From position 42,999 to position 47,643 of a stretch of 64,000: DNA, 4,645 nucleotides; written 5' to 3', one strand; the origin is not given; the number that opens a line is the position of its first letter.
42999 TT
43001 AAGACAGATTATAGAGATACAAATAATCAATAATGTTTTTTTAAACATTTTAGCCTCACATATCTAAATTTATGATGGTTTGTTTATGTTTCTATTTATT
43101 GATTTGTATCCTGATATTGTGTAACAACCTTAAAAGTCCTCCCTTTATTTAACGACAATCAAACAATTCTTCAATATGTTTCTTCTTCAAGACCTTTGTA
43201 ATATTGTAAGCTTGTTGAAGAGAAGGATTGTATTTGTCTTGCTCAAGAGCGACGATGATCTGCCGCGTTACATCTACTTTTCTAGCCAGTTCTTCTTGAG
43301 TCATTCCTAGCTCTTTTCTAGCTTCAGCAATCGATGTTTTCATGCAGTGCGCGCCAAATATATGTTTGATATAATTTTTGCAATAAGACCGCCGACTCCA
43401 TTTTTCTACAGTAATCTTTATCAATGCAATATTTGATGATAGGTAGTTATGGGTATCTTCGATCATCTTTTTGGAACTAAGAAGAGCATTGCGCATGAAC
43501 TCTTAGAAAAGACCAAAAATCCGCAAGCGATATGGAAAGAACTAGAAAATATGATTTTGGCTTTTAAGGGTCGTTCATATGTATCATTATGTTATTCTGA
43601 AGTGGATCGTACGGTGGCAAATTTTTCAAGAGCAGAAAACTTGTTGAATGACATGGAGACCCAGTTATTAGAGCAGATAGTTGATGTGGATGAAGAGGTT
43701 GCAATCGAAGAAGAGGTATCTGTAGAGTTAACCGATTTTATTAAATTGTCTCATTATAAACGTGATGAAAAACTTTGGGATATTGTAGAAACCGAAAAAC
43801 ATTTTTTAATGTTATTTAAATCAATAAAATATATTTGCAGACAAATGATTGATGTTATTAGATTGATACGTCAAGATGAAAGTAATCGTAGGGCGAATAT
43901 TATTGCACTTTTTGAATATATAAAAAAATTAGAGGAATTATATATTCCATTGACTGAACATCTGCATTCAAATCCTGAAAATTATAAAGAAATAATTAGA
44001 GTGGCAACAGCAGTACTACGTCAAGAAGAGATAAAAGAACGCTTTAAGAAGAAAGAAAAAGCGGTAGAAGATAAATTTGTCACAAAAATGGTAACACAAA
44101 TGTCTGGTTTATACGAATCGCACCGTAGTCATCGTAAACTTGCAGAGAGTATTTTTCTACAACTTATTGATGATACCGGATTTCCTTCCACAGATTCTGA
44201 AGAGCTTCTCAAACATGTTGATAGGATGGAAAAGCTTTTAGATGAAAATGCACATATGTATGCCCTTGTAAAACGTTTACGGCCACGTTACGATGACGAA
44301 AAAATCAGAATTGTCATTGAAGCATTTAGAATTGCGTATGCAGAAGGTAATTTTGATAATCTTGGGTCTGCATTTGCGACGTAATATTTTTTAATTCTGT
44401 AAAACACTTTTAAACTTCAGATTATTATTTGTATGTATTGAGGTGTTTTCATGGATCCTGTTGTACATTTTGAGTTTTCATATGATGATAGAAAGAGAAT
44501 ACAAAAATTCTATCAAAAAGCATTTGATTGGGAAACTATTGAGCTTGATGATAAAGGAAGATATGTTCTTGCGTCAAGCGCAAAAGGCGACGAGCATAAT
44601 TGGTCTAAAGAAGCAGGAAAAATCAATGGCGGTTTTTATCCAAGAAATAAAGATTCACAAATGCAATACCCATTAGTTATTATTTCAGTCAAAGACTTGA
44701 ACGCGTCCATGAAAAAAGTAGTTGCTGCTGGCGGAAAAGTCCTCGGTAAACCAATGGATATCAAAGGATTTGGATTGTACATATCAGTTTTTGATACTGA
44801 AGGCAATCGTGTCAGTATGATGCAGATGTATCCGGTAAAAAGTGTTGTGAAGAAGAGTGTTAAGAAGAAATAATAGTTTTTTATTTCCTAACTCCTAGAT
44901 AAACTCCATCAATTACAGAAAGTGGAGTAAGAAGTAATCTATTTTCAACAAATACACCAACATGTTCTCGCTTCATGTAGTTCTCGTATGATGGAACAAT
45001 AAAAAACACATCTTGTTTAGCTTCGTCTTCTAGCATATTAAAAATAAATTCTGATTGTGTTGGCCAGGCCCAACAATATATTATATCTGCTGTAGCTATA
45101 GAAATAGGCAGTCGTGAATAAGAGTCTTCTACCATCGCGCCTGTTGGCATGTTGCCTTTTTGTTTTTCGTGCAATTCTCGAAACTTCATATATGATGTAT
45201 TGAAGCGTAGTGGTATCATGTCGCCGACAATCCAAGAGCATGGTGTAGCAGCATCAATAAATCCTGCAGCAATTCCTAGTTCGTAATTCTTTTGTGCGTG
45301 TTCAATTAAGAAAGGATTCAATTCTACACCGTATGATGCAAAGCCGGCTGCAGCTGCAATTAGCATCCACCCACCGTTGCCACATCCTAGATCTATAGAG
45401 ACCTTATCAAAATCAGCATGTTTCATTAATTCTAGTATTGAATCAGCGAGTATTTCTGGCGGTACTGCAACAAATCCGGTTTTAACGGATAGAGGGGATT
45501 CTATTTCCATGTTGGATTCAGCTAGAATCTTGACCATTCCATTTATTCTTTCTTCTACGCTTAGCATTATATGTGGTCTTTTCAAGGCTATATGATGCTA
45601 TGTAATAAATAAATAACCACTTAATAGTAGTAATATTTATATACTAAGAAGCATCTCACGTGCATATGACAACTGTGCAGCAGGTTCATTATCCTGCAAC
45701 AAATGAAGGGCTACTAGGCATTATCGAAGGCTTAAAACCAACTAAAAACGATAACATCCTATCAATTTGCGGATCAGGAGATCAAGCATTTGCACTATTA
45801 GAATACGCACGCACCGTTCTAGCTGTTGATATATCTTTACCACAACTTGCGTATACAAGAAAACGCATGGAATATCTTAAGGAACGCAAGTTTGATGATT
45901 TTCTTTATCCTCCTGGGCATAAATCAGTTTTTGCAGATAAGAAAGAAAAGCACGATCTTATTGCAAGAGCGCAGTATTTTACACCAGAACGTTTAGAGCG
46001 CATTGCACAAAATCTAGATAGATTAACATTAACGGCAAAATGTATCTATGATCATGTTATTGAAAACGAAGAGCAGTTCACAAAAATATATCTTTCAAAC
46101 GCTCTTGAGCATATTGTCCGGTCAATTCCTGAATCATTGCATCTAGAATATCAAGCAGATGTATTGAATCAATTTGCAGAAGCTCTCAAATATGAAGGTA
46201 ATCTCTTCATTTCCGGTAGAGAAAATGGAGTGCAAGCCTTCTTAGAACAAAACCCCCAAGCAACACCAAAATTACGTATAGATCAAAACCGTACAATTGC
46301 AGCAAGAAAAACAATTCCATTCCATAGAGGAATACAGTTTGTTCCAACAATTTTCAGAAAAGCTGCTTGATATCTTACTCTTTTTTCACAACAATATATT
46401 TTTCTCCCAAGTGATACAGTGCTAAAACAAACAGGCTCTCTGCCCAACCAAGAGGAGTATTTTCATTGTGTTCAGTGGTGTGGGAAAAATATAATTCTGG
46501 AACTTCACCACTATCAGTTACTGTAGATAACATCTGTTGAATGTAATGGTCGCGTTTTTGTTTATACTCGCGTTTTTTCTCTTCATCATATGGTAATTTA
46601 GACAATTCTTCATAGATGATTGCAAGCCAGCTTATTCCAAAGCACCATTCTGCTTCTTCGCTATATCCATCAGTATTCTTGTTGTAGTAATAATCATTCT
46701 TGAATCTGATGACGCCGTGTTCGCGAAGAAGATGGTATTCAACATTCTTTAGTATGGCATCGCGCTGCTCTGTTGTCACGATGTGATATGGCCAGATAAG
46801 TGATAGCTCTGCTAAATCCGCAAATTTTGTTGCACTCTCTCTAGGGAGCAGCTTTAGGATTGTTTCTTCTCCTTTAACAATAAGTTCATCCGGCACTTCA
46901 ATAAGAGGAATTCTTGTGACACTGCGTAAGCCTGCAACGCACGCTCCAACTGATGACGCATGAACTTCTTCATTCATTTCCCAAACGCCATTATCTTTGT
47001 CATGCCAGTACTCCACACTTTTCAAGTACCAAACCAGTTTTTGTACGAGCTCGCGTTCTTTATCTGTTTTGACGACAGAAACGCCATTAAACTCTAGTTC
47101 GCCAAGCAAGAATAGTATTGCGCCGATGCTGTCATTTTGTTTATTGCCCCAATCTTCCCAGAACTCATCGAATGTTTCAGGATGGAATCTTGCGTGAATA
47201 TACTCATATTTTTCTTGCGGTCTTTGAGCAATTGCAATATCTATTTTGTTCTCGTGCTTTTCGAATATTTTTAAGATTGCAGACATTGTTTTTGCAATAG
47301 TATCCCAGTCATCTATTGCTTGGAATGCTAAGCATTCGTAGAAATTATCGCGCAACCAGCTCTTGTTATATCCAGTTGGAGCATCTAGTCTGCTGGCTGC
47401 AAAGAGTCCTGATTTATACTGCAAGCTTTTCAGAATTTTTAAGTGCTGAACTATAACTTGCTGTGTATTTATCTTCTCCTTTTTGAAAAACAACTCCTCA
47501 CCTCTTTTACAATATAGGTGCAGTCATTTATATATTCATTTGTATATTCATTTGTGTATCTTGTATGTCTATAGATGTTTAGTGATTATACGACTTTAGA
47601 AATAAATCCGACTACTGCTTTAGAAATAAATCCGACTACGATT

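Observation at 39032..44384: tRNA-adjacent block: membrane-tethered Cys-rich-ectodomain HNH nuclease, Rx4H (HEPN-like) protein, more single-pass membrane proteins and an XRE regulator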

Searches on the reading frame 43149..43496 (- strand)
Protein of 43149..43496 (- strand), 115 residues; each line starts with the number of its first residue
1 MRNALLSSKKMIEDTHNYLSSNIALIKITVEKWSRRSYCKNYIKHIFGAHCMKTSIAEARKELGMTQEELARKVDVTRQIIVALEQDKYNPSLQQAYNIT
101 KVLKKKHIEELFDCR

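Call 4: search_protein_families(library=pfam, proteins=[window:43149-43496:-], max_evalue=1)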
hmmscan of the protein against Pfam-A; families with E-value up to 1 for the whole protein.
window:43149-43496:- (115 aa): 6 families
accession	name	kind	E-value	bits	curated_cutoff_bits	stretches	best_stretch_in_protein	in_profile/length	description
PF01381.28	HTH_3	-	1.9e-13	50.7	23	1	56-110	1-54/55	Helix-turn-helix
PF12844.13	HTH_19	-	1e-08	35.4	30.2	1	56-97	4-41/64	Helix-turn-helix domain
PF13413.12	HTH_25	-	1.6e-05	25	24.6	1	57-90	3-36/62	Helix-turn-helix domain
PF13560.12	HTH_31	-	0.00081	20.1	27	1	57-96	7-47/64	Helix-turn-helix domain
PF13443.12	HTH_26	-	0.0026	18.4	22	1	60-113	6-59/63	Cro/C1-type HTH DNA-binding domain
PF12277.13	DUF3618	-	0.0061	17.2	24.9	1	56-79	11-34/47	Protein of unknown function (DUF3618)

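Call 5: search_protein_families(library=padloc, proteins=[window:43149-43496:-], max_evalue=1)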
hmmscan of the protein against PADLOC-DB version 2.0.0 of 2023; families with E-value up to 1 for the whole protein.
window:43149-43496:- (115 aa): 18 families
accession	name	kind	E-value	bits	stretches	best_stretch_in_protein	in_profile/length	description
PDLC03952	RmrA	-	6.3e-08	29.9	1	53-105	24-76/395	-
PDLC04142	capH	-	3.5e-07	29.2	1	54-106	9-60/103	capH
PDLC02926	HTH_VI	-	6.6e-07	27.5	1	55-100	5-50/92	-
PDLC03944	RmrA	-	7.2e-07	26.6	1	56-104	11-59/384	-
PDLC03949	RmrA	-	7.7e-07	26.3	1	55-104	6-55/363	-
PDLC03945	RmrA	-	1.5e-05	22.4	1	56-104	7-55/394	-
PDLC03954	RmrA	-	2.1e-05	21.6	1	57-107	16-66/380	-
PDLC03947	RmrA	-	4.8e-05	20.3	1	54-103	14-63/383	-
PDLC03668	Control_protein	-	0.00014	20.3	1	56-103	13-60/79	control protein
PDLC03665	Control_protein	-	0.00014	20.1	1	41-103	3-61/77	control protein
PDLC03536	REase_II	-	0.00049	17.8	1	53-105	12-64/237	Type II restriction enzyme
PDLC03943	RmrA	-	0.00094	16.3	1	59-106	10-57/370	-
PDLC03955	RmrA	-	0.0011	16.2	1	55-103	24-72/371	-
PDLC02890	DpdH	-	0.0043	15.1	1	9-84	30-103/127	DpdH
PDLC03951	RmrA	-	0.009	13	1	56-104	13-61/400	-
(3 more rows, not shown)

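Call 6: search_protein_families(library=ncbifam, proteins=[window:43149-43496:-], max_evalue=1)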
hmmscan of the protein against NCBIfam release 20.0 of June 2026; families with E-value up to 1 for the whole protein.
window:43149-43496:- (115 aa): 18 families
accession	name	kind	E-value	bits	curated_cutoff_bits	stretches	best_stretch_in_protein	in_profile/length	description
TIGR03070.1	couple_hipB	subfamily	1.9e-12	46.9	71.65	1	56-103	7-54/58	type II toxin-antitoxin system Y4mF family antitoxin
TIGR00270.2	TIGR00270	equivalog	1e-08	35.1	110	1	54-109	78-133/159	multiprotein bridging factor aMBF1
NF007257.0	PRK09706.1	subfamily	5.5e-07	29.5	101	1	52-104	6-58/135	transcriptional repressor DicA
NF041951.1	phage_RstR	subfamily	1.6e-06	28.3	80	1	53-104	4-55/108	RstR family transcriptional repressor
NF047948.1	male_kill_WMK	equivalog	2.3e-05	24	300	1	54-104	165-215/300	WO male-killing family protein Wmk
NF007408.0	PRK09943.1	equivalog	5.2e-05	22.9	211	1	53-103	9-59/185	HTH-type transcriptional regulator PuuR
TIGR03830.1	CxxCG_CxxCG_HTH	subfamily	0.00018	21.3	61.8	1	52-105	66-118/127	type II TA system antitoxin MqsA family protein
NF052239.1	antitox_spr1629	equivalog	0.00018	20.7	335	1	56-104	7-55/377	spr1629 family repressor/antitoxin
TIGR02612.1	mob_myst_A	hypoth_equivalog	0.0003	20.7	122.6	1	56-90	30-64/150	mobile mystery protein A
NF003162.0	PRK04140.1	equivalog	0.00069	18.7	263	1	56-109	131-184/317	transcriptional regulator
NF041493.1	MobT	equivalog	0.00091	18.1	600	1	57-106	2-51/383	MobT family relaxase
NF007271.0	PRK09726.1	equivalog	0.001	19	79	1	54-104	15-65/88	type II toxin-antitoxin system antitoxin HipB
NF010465.0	PRK13890.1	equivalog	0.0011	19.1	96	1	54-104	8-58/121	conjugal transfer protein TrbA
NF006015.0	PRK08154.1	subfamily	0.0054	15.9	204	1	54-105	33-84/314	anaerobic benzoate catabolism transcriptional regulator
NF041534.1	rodZ_Strepcoccus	equivalog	0.0059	15.8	375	1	58-105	12-58/275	cytoskeleton protein RodZ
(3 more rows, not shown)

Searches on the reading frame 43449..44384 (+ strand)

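Call 4: search_protein_families(library=pfam, proteins=[window:43449-44384:+], max_evalue=1)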
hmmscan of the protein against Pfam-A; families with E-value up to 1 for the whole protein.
window:43449-44384:+ (311 aa): 2 families
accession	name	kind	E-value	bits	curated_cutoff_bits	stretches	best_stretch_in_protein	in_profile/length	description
PF05099.18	TerB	-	0.048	14.4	24.4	1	247-304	38-93/118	Tellurite resistance protein TerB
PF14974.11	P_C10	-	0.17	12.4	27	1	177-279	4-94/103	Protein C10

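Call 5: search_protein_families(library=padloc, proteins=[window:43449-44384:+], max_evalue=1)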
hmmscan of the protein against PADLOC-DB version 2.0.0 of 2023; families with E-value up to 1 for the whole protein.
window:43449-44384:+ (311 aa): 0 families

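Call 6: search_protein_families(library=ncbifam, proteins=[window:43449-44384:+], max_evalue=1)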
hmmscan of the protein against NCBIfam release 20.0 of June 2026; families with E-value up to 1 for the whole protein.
window:43449-44384:+ (311 aa): 0 families

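Call 48: search_protein_families(library=phrogs, proteins=[window:43449-44384:+], max_evalue=0.1)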
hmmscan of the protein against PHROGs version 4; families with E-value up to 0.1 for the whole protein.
window:43449-44384:+ (311 aa): 0 families

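Call 99: search_protein_families(library=pfam, proteins=[L006:10516-11361:+, L007:8617-9468:+, L013:1-906:+, L007:6991-8100:+, L009:8485-9999:+, L008:9091-9999:+], max_evalue=0.01)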
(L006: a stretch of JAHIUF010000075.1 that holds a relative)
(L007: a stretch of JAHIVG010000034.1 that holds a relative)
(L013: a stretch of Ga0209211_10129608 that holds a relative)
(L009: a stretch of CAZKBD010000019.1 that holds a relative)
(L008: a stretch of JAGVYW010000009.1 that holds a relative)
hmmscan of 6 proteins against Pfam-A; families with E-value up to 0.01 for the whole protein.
L006:10516-11361:+ (281 aa): 1 family
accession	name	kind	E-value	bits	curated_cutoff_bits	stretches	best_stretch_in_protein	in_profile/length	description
PF02498.22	Bro-N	-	1.2e-11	45.4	25.6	1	15-108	1-92/96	BRO family, N-terminal domain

L007:8617-9468:+ (283 aa): 1 family
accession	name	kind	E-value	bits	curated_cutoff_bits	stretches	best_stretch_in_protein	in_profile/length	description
PF02498.22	Bro-N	-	8.8e-09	36.3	25.6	1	15-108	1-92/96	BRO family, N-terminal domain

L013:1-906:+ (302 aa): 1 family
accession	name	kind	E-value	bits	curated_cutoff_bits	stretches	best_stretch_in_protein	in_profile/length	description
PF01420.25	Methylase_S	-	3.9e-17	63.4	22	1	93-273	1-163/168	Type I restriction modification DNA specificity domain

L007:6991-8100:+ (369 aa): 1 family
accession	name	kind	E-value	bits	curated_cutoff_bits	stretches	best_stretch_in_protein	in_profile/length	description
PF04490.17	Pox_T4_C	-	0.0034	18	25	0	280-334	74-127/146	Poxvirus T4 protein, C terminus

L009:8485-9999:+ (504 aa): 0 families

L008:9091-9999:+ (302 aa): 2 families
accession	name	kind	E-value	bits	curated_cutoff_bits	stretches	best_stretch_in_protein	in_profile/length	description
PF00526.23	Dicty_CTDC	-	2.7e-11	43.5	27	2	227-250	1-22/24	Dictyostelium (slime mold) repeat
PF13425.11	O-antigen_lig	-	0.0093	15.3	31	1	23-136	222-326/462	O-antigen ligase like membrane protein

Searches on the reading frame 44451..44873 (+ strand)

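Call 4: search_protein_families(library=pfam, proteins=[window:44451-44873:+], max_evalue=1)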
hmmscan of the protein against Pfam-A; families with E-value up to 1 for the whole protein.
window:44451-44873:+ (140 aa): 4 families
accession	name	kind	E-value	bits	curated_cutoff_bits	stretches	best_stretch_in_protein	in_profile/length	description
PF00903.31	Glyoxalase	-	1.2e-06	29.4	20.6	1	5-121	3-119/121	Glyoxalase/Bleomycin resistance protein/Dioxygenase superfamily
PF18029.7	Glyoxalase_6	-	0.0028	18.7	23.6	1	11-121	6-103/106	Glyoxalase-like domain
PF22677.2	Ble-like_N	-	0.015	15.5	24.5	1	4-39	2-36/41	Bleomycin resistance protein-like N-terminal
PF06980.17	DUF1302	-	0.085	12.3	23.2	1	5-57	211-263/541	Protein of unknown function (DUF1302)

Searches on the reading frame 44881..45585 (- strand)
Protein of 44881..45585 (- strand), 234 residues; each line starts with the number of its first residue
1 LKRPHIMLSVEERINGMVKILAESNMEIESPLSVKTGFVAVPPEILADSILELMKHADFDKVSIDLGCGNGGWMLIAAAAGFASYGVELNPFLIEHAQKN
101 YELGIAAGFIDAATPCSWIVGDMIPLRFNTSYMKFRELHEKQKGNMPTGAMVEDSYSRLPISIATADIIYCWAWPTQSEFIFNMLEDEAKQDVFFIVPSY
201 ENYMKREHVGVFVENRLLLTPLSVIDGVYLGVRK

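Call 77: search_protein_families(library=pfam, proteins=[window:44881-45585:-], max_evalue=0.001)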
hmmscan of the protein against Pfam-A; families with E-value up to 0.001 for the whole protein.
window:44881-45585:- (234 aa): 2 families
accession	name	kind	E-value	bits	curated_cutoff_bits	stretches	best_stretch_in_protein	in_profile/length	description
PF13649.12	Methyltransf_25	-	3.7e-05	24.8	27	1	65-107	3-48/97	Methyltransferase domain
PF13489.12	Methyltransf_23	-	0.00012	22.3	27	1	45-172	8-88/164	Methyltransferase domain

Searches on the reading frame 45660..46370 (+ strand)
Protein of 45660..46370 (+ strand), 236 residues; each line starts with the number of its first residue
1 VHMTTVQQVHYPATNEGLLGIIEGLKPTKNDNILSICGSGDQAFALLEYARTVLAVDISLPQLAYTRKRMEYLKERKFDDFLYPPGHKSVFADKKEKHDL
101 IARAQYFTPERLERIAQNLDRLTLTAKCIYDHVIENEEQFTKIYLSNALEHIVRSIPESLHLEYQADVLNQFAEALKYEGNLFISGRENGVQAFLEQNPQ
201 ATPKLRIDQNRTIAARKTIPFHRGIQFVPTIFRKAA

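Call 77: search_protein_families(library=pfam, proteins=[window:45660-46370:+], max_evalue=0.001)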
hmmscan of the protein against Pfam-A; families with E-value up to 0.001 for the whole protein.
window:45660-46370:+ (236 aa): 3 families
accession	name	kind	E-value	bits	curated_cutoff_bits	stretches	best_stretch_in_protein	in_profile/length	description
PF11899.13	DUF3419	-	3.8e-06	26.8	28.2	1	8-82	9-84/385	Protein of unknown function (DUF3419)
PF08242.18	Methyltransf_12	-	6.8e-05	24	30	0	37-83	5-53/98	Methyltransferase domain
PF13649.12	Methyltransf_25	-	0.00042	21.4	27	0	37-74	6-45/97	Methyltransferase domain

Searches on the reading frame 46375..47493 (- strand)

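Call 77: search_protein_families(library=pfam, proteins=[window:46375-47493:-], max_evalue=0.001)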
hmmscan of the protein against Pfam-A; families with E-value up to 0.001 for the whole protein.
window:46375-47493:- (372 aa): 1 family
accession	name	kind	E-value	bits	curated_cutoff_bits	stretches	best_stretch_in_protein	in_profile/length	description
PF00723.27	Glyco_hydro_15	-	4e-15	56.1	22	1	12-325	5-277/427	Glycosyl hydrolases family 15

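Call 99: search_protein_families(library=pfam, proteins=[L006:10516-11361:+, L007:8617-9468:+, L013:1-906:+, L007:6991-8100:+, L009:8485-9999:+, L008:9091-9999:+], max_evalue=0.01)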
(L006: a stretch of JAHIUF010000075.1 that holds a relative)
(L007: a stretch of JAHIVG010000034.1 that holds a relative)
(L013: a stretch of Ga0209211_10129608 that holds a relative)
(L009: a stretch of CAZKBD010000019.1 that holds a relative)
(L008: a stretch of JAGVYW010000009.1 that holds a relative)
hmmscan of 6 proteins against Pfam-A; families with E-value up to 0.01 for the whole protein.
L006:10516-11361:+ (281 aa): 1 family
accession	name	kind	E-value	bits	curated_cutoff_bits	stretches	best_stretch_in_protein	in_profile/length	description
PF02498.22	Bro-N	-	1.2e-11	45.4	25.6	1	15-108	1-92/96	BRO family, N-terminal domain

L007:8617-9468:+ (283 aa): 1 family
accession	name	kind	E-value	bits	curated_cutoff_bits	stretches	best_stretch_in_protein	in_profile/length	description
PF02498.22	Bro-N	-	8.8e-09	36.3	25.6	1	15-108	1-92/96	BRO family, N-terminal domain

L013:1-906:+ (302 aa): 1 family
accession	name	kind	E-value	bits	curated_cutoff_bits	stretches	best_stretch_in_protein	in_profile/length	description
PF01420.25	Methylase_S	-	3.9e-17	63.4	22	1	93-273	1-163/168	Type I restriction modification DNA specificity domain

L007:6991-8100:+ (369 aa): 1 family
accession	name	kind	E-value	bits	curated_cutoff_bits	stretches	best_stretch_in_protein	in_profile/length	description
PF04490.17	Pox_T4_C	-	0.0034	18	25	0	280-334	74-127/146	Poxvirus T4 protein, C terminus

L009:8485-9999:+ (504 aa): 0 families

L008:9091-9999:+ (302 aa): 2 families
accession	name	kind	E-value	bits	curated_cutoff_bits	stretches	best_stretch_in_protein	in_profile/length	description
PF00526.23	Dicty_CTDC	-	2.7e-11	43.5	27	2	227-250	1-22/24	Dictyostelium (slime mold) repeat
PF13425.11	O-antigen_lig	-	0.0093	15.3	31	1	23-136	222-326/462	O-antigen ligase like membrane protein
